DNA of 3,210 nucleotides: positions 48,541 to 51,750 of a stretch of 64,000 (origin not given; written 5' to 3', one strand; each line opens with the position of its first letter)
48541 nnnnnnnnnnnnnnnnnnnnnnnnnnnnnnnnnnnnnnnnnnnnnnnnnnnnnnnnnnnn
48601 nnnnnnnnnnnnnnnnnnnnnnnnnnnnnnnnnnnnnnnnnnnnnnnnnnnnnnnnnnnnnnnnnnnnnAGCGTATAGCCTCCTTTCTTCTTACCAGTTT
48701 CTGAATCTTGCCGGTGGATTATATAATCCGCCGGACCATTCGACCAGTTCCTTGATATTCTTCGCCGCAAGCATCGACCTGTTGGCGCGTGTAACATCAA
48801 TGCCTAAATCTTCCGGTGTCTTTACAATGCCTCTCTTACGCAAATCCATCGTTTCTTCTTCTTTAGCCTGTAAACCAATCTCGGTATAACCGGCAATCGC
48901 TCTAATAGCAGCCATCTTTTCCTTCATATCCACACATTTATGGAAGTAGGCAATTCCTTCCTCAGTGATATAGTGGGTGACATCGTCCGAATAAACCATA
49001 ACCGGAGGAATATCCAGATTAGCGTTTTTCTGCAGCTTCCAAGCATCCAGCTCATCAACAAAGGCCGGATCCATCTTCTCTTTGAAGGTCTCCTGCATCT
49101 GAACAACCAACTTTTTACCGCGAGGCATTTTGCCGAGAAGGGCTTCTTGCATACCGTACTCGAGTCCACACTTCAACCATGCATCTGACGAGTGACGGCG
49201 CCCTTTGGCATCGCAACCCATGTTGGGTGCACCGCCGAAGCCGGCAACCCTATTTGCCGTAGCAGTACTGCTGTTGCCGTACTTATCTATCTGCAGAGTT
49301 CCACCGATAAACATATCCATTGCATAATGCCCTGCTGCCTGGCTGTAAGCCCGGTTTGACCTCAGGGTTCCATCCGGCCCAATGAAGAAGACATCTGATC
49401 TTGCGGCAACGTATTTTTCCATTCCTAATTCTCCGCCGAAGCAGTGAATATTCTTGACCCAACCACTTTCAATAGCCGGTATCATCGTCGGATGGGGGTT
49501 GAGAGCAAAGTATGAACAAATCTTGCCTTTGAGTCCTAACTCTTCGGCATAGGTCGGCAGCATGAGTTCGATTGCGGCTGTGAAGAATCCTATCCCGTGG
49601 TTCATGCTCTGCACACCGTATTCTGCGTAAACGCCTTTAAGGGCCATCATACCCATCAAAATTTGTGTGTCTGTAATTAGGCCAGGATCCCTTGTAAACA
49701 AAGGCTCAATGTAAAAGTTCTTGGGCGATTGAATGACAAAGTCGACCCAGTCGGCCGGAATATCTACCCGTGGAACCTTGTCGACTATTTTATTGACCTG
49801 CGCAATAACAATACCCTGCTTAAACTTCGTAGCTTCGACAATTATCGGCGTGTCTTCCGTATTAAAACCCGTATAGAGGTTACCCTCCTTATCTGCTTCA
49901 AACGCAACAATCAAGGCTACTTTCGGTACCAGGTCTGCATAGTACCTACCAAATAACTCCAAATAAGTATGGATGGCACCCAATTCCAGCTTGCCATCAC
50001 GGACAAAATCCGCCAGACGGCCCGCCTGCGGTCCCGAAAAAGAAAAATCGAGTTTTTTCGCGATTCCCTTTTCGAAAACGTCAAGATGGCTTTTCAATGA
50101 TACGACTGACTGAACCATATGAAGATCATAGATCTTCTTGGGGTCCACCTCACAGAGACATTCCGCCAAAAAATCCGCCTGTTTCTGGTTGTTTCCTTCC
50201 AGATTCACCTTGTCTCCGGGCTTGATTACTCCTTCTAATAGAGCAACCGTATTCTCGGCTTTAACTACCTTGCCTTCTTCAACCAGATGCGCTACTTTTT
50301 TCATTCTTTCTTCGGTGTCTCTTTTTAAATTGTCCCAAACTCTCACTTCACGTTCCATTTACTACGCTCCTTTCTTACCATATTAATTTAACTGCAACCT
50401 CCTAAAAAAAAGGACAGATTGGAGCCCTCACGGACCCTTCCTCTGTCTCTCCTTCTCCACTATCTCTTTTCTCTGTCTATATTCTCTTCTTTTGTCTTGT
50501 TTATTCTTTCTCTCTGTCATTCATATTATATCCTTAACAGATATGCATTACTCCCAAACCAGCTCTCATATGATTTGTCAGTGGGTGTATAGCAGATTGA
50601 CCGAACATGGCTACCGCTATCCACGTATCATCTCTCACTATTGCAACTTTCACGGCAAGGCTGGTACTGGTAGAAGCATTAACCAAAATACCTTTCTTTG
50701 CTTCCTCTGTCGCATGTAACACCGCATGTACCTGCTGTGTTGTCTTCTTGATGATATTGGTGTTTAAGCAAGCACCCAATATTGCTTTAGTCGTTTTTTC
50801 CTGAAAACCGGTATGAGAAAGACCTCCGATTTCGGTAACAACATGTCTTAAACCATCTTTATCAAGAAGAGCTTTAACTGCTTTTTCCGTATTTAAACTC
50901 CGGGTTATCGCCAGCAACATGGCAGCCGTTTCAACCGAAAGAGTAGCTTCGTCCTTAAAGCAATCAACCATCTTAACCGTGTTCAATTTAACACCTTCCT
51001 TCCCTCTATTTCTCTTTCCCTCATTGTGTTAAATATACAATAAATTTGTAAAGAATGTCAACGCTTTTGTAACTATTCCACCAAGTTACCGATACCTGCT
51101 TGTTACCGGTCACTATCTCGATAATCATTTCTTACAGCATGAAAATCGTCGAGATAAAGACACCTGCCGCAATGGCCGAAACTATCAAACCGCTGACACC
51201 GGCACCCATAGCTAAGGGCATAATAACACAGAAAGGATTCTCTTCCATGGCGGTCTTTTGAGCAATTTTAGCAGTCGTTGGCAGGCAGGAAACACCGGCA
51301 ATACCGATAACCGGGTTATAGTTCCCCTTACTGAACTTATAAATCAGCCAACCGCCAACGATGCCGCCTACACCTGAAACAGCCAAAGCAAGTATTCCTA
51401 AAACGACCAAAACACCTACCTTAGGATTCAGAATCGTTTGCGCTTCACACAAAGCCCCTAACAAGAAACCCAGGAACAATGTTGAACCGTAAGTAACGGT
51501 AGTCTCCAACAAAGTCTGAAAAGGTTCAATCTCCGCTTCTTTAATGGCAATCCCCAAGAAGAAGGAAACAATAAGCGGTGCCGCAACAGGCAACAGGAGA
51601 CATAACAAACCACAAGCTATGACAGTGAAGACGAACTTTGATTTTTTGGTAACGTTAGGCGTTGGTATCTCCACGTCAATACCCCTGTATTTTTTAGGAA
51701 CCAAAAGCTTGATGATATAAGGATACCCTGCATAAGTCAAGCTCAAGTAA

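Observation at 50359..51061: HutP-family antiterminator gene plus AG-rich leader and terminator placed directly in front of madA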

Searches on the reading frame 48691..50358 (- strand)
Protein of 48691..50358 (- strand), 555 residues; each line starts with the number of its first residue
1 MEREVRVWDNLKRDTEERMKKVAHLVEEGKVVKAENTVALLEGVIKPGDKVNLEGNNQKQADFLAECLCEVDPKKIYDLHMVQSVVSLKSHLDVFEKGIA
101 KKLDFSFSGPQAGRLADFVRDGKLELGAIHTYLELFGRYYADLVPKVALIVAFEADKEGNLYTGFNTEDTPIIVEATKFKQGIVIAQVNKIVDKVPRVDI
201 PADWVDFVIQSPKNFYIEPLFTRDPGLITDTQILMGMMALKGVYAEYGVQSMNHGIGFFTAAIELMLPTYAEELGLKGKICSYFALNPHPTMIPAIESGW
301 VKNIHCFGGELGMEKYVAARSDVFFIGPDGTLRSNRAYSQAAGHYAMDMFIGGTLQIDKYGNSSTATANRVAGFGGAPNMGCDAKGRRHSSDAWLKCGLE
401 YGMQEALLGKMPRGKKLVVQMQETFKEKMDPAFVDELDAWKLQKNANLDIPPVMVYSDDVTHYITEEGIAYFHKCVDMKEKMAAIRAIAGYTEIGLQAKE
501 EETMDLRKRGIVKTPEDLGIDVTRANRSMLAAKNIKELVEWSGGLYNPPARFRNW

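Call 4: search_protein_families(library=pfam, proteins=[window:48691-50358:-], max_evalue=0.01)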
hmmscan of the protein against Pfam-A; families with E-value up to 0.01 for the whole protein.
window:48691-50358:- (555 aa): 1 family
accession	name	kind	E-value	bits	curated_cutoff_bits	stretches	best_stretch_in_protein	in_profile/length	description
PF16957.11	Mal_decarbox_Al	-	2.4e-285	947.5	25.4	1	8-555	2-546/546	Malonate decarboxylase, alpha subunit, transporter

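Call 61: search_protein_families(library=ncbifam, proteins=[window:48691-50358:-], max_evalue=0.001)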
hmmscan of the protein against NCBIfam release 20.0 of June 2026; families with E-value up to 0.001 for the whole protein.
window:48691-50358:- (555 aa): 1 family
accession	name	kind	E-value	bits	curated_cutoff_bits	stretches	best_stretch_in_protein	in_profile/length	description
TIGR01110.1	mdcA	equivalog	5e-295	979.2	789.15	1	8-555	1-543/543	malonate decarboxylase subunit alpha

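Call 62: find_related_loci(query=window:48691-50358:-, collection=metagenome_contigs, flank=5000)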
Query window:48691-50358:- (555 aa) in metagenome_contigs; peptide patterns used: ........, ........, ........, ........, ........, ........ (x = any residue, [..] = any of these).
600 stretches matched a pattern (row limit reached: there are more); 589 encode a relative of the query (tblastn E <= 1e-3); the best 80 are kept; 80 distinct loci.
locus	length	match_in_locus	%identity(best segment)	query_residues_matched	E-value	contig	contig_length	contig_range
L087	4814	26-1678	80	5-555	0e+0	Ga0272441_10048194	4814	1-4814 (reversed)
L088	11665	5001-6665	75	1-555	0e+0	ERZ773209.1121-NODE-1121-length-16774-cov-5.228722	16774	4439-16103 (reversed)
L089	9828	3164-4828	75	1-555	0e+0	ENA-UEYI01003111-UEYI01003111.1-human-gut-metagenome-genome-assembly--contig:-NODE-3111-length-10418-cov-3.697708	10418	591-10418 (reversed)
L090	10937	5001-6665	75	1-555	0e+0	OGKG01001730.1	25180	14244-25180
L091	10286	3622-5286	75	1-555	0e+0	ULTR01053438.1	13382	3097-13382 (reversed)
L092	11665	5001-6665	75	1-555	0e+0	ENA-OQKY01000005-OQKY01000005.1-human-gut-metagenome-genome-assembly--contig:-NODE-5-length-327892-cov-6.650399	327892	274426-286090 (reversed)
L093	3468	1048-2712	75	1-555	0e+0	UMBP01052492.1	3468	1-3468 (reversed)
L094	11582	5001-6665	75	1-555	0e+0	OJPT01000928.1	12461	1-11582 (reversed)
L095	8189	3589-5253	75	1-555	0e+0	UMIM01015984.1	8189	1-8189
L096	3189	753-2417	75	1-555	0e+0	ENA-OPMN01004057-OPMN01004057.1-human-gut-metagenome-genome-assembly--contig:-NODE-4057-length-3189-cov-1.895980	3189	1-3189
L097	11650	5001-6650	73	6-555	0e+0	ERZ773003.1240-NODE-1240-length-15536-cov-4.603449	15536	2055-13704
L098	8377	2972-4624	74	5-555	0e+0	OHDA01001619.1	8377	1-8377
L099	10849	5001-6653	74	5-555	0e+0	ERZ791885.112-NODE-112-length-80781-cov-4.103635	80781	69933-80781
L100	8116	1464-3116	74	5-555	0e+0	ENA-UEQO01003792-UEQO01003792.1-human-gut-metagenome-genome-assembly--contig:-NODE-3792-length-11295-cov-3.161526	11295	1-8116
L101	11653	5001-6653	74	5-555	0e+0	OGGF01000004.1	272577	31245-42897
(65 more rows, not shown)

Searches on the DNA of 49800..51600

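Call 7: search_rna_families(source=window, start=49800, end=51600, threshold=evalue, max_evalue=10)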
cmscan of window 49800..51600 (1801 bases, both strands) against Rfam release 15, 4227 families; matches with E-value up to 10: 3.
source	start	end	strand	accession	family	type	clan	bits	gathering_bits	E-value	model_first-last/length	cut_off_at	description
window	50674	50721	+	RF03070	ssNA-helicase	Gene; sRNA;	-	17.6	41.5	4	1-49/49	no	ssNA-helicase RNA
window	49992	50013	-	RF01114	TMV_UPD-PK1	Cis-reg;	-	17.5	33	3.7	1-22/22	no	Pseudoknot of upstream pseudoknot domain (UPD) of the 3'UTR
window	50785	50810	-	RF00180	REN-SRE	Cis-reg;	-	17.1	41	0.43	1-26/37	no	Renin stability regulatory element (REN-SRE)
